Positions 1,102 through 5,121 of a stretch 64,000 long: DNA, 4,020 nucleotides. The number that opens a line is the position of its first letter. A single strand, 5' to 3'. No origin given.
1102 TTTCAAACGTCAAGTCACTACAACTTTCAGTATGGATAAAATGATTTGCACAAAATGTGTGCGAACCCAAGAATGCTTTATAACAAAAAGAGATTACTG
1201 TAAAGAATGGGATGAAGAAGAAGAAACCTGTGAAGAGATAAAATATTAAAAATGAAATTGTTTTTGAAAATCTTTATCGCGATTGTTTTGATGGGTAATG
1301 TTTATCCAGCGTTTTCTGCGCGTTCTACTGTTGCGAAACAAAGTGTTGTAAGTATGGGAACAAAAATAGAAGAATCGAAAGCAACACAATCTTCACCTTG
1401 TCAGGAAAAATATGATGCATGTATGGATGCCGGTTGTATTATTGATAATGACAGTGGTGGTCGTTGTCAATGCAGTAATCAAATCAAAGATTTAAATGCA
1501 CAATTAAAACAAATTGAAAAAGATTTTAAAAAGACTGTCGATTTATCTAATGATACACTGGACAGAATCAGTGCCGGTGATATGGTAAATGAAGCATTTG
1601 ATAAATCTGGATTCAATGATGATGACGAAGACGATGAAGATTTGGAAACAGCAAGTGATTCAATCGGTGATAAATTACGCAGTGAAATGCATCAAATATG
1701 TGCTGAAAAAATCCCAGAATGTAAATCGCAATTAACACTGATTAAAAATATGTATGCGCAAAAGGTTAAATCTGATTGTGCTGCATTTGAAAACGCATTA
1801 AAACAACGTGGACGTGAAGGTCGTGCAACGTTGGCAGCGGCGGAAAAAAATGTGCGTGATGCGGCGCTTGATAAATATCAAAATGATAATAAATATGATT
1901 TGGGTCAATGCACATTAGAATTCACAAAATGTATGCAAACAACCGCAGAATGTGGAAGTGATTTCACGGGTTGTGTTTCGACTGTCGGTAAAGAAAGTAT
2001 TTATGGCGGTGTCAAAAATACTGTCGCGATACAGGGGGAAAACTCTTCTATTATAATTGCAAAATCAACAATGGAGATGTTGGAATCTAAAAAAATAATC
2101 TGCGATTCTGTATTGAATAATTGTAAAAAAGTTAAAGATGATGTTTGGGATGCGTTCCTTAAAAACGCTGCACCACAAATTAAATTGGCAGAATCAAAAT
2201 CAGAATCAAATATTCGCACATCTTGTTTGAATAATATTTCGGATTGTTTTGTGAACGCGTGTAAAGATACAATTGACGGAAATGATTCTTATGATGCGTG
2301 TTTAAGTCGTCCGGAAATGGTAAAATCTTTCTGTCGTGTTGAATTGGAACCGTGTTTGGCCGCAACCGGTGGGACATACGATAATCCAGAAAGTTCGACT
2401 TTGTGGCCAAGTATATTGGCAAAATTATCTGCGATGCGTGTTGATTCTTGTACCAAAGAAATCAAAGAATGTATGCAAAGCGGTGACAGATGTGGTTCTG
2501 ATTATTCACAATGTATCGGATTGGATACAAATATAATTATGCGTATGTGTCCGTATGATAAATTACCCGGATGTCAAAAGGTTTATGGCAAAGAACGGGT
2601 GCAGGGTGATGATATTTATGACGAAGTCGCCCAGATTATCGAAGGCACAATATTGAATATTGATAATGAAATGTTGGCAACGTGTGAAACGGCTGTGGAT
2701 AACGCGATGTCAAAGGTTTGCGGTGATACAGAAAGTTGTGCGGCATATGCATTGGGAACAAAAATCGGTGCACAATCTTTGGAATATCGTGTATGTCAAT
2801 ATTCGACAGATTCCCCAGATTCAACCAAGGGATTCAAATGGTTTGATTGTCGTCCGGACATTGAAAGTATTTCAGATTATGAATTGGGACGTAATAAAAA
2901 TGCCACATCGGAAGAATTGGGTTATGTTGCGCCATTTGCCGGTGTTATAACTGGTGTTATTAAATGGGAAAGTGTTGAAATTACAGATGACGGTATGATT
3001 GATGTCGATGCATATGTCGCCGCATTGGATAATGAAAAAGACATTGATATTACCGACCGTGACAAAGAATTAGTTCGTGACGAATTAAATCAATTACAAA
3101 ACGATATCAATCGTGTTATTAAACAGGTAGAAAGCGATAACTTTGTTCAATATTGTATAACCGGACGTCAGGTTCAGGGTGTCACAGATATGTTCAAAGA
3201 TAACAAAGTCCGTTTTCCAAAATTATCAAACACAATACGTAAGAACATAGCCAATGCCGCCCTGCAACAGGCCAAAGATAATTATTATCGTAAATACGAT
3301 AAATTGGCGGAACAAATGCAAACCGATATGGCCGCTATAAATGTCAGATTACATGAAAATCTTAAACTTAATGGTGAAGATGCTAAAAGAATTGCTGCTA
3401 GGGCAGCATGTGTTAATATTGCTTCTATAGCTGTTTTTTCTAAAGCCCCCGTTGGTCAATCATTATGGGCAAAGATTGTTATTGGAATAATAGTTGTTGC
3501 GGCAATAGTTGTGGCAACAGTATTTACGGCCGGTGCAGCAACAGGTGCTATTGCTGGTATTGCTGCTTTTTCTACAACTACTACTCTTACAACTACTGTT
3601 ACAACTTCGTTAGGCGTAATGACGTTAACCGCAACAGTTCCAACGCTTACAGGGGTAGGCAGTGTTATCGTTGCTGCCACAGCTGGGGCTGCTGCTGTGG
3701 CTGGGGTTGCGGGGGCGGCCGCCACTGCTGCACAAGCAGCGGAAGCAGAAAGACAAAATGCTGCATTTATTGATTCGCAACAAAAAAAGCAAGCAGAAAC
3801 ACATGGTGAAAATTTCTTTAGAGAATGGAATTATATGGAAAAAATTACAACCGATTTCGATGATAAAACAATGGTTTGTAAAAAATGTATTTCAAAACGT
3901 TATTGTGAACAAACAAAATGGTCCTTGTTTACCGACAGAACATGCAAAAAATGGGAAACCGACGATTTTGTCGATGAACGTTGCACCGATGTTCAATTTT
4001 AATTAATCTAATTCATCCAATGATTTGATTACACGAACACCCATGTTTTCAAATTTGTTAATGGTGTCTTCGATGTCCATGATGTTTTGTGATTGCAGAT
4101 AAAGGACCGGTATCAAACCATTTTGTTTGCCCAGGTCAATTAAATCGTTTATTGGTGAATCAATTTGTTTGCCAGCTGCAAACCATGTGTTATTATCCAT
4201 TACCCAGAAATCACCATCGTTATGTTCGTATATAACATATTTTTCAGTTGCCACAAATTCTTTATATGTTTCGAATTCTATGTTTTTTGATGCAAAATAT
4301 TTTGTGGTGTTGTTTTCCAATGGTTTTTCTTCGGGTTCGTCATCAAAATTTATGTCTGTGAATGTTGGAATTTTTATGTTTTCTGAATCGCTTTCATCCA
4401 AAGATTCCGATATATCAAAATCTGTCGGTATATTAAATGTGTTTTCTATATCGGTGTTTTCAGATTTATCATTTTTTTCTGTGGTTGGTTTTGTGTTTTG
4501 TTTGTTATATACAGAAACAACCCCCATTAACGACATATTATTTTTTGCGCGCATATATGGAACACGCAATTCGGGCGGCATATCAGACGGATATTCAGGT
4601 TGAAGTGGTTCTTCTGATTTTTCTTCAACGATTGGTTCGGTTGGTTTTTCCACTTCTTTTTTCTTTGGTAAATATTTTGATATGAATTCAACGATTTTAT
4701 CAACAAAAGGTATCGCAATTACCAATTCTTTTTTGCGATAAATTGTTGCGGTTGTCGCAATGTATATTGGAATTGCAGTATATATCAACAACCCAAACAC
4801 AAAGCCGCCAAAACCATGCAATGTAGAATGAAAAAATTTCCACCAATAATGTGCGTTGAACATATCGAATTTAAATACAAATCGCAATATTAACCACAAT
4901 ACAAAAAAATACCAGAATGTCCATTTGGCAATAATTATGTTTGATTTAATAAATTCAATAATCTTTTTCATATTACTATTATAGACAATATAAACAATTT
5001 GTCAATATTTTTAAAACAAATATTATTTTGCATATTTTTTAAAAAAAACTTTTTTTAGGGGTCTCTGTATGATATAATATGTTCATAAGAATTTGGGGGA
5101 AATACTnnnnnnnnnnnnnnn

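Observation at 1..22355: Expanded family of giant cysteine-rich secreted proteins (six paralogs), a candidate undescribed envelope/surface system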

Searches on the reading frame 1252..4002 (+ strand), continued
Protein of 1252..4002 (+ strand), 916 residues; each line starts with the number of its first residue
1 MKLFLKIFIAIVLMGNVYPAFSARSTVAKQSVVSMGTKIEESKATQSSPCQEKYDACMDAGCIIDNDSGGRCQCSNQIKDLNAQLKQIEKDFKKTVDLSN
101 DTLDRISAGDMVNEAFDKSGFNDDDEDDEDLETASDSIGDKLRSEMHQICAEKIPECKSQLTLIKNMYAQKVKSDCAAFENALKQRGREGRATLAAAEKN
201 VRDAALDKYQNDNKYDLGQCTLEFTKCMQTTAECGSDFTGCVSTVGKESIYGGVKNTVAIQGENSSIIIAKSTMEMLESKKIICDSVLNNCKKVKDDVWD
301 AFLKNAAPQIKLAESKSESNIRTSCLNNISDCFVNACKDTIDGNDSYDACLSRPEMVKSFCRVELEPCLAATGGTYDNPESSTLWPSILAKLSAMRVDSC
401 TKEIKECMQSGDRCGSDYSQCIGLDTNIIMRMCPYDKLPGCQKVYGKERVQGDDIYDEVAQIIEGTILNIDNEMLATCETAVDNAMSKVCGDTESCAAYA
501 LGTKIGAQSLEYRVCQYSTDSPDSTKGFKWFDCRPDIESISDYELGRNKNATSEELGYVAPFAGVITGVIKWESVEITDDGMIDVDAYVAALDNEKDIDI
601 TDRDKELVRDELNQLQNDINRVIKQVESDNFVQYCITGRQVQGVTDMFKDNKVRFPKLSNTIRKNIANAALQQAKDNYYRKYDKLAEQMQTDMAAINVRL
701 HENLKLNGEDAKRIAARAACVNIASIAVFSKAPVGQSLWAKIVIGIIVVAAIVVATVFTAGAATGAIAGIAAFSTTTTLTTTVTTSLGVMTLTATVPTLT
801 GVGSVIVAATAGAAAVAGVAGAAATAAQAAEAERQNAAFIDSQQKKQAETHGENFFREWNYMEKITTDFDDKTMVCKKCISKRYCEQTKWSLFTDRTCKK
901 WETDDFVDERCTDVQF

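Call 63: fold_search(model_id=the predicted structure, library=pdb)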
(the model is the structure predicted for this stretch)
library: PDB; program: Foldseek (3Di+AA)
matches with E <= 10: 50; with E <= 0.001: 0
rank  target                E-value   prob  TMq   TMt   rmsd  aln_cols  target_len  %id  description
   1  7fcv_A                1.3e+00  0.02  0.06  0.09  25.3       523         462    9  Cryo-EM structure of the Potassium channel AKT1 mutant from Arabidopsis thaliana (released 2022-11-09)
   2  7zgt_A                1.9e+00  0.69  0.05  0.16   5.7        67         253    7  C-Methyltransferase PsmD from Streptomyces griseofuscus (apo form) (released 2022-12-28)
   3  3kbt_B                2.1e+00  0.08  0.07  0.17  19.8       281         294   12  Crystal structure of the ankyrin binding domain of human erythroid beta spectrin (repeats 13-15) in complex with the s (released 2010-02-02)
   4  9icz_B                2.6e+00  0.77  0.05  0.17   6.8        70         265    4  C-Methyltransferase SeMT from Saccharopolyspora erythraea (released 2025-12-10)
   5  7zkg_A                2.9e+00  0.63  0.05  0.16   5.3        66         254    8  C-Methyltransferase PsmD from Streptomyces griseofuscus with bound cofactor (crystal form 2) (released 2022-12-28)
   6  7zke_E                3.0e+00  0.03  0.06  0.04  30.3       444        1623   10  Mot1:TBP:DNA - pre-hydrolysis state (released 2023-04-26)
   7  3kbt_A                3.1e+00  0.08  0.08  0.18  19.4       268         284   11  Crystal structure of the ankyrin binding domain of human erythroid beta spectrin (repeats 13-15) in complex with the s (released 2010-02-02)
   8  7zkg_B                3.3e+00  0.69  0.05  0.16   5.2        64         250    6  C-Methyltransferase PsmD from Streptomyces griseofuscus with bound cofactor (crystal form 2) (released 2022-12-28)
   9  2h1t_B                3.6e+00  0.41  0.04  0.16   5.4        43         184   12  Crystal structure of a duf1089 family protein (pa1994) from pseudomonas aeruginosa at 1.80 A resolution (released 2006-05-30)
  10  7wzg_D                3.9e+00  0.82  0.05  0.19   2.4        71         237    6  Cypemycin N-terminal methyltransferase CypM (released 2023-02-22)
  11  7k5b_C                4.1e+00  0.03  0.09  0.03  42.6       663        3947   10  Structure of outer-arm dynein bound to microtubule doublet in microtubule binding state 2 (MTBS-2) (released 2021-09-29)
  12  9icz_A                4.3e+00  0.69  0.06  0.18   6.0        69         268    3  C-Methyltransferase SeMT from Saccharopolyspora erythraea (released 2025-12-10)
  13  9y6s_5X               4.3e+00  0.02  0.08  0.02  52.2       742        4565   10  96-nm repeat of the Leishmania tarentolae doublet microtubule (released 2025-12-17)
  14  7zkh                  4.5e+00  0.51  0.05  0.16   5.2        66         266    8  C-Methyltransferase PsmD from Streptomyces griseofuscus with bound cofactor (crystal form 1) (released 2022-12-28)
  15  2h1t_A                4.7e+00  0.38  0.04  0.17   4.2        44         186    9  Crystal structure of a duf1089 family protein (pa1994) from pseudomonas aeruginosa at 1.80 A resolution (released 2006-05-30)
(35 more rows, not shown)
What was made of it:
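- The best Foldseek E-value is 1.3, and the SmhB hit has E 8.3 (call 63).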

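Call 77: search_protein_families(library=ncbifam, proteins=[window:1252-4002:+], max_evalue=0.01)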
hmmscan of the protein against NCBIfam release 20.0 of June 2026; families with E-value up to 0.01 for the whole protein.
window:1252-4002:+ (916 aa): 0 families

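Call 96: list_cluster_members(proteins=[window:1252-3999:+, P0121, P0241, window:17706-19835:+, window:19857-22352:+])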
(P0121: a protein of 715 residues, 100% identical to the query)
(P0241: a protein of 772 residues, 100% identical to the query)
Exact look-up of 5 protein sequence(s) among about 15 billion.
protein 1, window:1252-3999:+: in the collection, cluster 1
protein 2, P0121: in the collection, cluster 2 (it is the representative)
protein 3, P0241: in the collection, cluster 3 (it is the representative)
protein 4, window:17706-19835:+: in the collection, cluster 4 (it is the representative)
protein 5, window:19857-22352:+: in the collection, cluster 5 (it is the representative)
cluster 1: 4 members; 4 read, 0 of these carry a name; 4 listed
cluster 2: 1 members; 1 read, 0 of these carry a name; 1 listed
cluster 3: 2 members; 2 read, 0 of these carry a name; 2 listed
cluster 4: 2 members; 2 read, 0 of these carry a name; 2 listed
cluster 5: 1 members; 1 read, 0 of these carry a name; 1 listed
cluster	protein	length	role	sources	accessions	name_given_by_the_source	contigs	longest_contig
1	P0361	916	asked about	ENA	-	-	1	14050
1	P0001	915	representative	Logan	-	-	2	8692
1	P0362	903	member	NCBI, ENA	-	-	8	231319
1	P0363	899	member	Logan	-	-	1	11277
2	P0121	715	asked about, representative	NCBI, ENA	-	-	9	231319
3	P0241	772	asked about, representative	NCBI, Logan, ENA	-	-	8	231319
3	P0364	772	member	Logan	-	-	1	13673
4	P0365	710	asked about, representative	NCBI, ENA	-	-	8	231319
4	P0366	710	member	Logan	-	-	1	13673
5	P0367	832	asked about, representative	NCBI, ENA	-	-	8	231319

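Call 97: search_protein_representatives(alignment_id=A1)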
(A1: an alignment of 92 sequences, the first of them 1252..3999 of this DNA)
Query: 92 sequences, 931 profile positions. Proteins with E-value up to 0.001 (for the whole library): 983; up to 1e-10: 832; up to 1e-30: 316. The best 150 are listed.
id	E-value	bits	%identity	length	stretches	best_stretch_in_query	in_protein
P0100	0.0e+00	1299.6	-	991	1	3-931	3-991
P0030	0.0e+00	1217.3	-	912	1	40-931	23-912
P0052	0.0e+00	1180.8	-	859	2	42-791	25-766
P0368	0.0e+00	1127.3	-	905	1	39-931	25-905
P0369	0.0e+00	1081.0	-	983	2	26-805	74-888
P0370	0.0e+00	1074.8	-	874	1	43-931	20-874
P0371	0.0e+00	1038.8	-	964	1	20-931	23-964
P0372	0.0e+00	1013.3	-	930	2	4-768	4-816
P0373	7.2e-291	984.2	-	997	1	20-931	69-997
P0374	3.2e-280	948.9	-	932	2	1-798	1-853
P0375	2.0e-277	939.7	-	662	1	20-563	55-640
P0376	4.4e-275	931.9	-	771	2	43-776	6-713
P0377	5.2e-270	915.1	-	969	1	20-931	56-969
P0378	6.3e-266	901.6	-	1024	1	20-931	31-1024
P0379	2.0e-264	896.7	-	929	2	20-769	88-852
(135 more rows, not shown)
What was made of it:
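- The family has 983 representatives at 50% identity (call 97).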

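Call 107: search_protein_families(library=pfam, alignment_id=A4, max_evalue=0.01)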
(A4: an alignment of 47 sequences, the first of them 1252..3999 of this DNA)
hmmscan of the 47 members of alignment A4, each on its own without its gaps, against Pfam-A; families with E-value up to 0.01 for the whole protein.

A. member 1, window:1252-3999:+ (916 aa): 2 families
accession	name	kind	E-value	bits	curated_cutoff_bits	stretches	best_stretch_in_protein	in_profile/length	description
PF13985.11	YbgS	-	0.0033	18.1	27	0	787-877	4-94/124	YbgS-like protein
PF01442.23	Apolipoprotein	-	0.0044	17.2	90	0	75-204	10-118/190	Apolipoprotein A1/A4/E domain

B. families by the number of members that match (of 47 scanned): 3 families
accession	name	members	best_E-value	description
PF03589.19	Antiterm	1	0.0006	Antitermination protein Q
PF13985.11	YbgS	1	0.0033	YbgS-like protein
PF01442.23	Apolipoprotein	1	0.0044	Apolipoprotein A1/A4/E domain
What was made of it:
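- Closest known: Helicobacter cysteine-rich proteins. Different: No Sel1 or TPR Pfam match was found in any of 47 members (call 107).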

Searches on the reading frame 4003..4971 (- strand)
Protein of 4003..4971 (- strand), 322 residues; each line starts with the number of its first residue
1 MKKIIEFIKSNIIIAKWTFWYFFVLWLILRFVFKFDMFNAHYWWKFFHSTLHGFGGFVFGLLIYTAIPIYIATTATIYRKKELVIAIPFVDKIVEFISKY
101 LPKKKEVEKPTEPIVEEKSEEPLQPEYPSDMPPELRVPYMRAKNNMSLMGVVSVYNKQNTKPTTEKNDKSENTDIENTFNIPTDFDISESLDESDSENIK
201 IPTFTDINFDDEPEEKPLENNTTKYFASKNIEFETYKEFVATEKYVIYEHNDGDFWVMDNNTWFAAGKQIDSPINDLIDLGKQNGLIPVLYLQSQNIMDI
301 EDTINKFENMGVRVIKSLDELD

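Call 9: search_protein_families(library=ncbifam, proteins=[window:4003-4971:-], max_evalue=0.00001)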
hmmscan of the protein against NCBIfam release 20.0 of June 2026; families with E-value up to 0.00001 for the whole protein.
window:4003-4971:- (322 aa): 0 families

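Call 45: search_protein_families(library=pfam, proteins=[window:4003-4971:-], max_evalue=0.001)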
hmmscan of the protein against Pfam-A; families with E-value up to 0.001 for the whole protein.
window:4003-4971:- (322 aa): 0 families

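Call 104: search_solved_structures(query=window:4003-4968:-, max_evalue=1)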
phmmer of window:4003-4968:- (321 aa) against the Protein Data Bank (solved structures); distinct sequences matched with E-value up to 1: 0.
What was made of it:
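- Tried and rejected: No Pfam, NCBIfam or PDB match (calls 9, 45, 104).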
